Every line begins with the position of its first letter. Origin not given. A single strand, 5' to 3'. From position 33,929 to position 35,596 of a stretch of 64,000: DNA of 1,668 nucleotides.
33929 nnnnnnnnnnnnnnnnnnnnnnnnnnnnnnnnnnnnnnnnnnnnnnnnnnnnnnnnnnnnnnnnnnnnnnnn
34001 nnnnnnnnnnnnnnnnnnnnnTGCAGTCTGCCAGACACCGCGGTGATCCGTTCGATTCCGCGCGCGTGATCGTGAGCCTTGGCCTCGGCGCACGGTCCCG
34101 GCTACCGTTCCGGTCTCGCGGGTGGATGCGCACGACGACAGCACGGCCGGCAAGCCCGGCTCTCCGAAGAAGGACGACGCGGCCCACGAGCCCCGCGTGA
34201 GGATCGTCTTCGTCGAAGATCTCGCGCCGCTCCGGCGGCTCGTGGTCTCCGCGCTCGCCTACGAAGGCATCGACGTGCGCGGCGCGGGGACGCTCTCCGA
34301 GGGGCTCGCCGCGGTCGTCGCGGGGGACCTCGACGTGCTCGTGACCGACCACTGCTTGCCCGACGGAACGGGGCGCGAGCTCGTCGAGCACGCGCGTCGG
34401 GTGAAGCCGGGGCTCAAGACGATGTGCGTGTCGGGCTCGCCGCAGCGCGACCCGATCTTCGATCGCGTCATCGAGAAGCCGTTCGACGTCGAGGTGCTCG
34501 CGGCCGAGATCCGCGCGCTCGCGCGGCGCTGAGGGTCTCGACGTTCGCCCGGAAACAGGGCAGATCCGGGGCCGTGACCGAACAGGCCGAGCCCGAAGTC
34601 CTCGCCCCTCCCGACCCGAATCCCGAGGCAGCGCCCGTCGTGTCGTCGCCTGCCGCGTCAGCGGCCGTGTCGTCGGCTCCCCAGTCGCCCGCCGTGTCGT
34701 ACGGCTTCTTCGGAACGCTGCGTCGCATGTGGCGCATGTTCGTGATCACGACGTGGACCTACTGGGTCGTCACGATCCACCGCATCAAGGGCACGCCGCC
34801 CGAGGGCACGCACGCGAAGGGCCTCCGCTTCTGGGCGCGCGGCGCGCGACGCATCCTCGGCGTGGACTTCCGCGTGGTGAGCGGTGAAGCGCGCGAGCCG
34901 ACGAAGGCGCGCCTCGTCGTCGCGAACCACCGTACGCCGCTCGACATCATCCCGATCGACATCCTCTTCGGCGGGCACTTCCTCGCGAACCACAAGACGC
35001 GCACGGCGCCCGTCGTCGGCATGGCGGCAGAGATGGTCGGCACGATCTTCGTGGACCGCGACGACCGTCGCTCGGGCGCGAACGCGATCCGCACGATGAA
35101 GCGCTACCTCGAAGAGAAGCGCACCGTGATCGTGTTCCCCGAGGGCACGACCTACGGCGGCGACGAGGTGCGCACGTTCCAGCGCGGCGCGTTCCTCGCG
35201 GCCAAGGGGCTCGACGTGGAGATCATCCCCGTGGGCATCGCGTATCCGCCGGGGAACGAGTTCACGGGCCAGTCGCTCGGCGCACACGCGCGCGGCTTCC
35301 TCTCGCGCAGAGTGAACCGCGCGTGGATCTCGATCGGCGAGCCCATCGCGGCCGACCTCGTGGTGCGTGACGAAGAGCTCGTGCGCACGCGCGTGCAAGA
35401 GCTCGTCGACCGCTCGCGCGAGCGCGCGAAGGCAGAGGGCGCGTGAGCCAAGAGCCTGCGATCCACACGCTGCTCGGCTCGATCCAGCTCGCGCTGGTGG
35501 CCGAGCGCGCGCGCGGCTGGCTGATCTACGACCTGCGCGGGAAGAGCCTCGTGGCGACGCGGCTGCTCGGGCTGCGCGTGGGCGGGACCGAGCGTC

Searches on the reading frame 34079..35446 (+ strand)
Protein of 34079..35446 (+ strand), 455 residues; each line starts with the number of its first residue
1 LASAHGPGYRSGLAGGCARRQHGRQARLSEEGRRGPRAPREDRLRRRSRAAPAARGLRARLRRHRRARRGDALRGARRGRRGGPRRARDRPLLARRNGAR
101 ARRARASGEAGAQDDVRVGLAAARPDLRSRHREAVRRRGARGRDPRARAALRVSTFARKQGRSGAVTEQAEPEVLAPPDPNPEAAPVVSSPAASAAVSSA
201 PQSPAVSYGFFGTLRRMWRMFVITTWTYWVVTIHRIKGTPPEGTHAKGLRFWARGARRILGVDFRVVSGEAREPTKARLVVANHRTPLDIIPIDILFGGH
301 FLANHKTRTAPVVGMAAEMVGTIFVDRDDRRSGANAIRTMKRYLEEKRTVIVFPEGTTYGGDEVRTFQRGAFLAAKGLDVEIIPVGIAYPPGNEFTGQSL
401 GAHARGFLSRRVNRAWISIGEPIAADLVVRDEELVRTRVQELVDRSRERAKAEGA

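Call 29: search_protein_families(library=pfam, proteins=[window:34079-35446:+], max_evalue=0.001)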
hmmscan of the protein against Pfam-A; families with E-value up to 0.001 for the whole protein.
window:34079-35446:+ (455 aa): 1 family
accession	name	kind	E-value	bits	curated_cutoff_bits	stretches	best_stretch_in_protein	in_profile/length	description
PF01553.26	Acyltransferase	-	2.7e-22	79.5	23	1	267-387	4-131/132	Acyltransferase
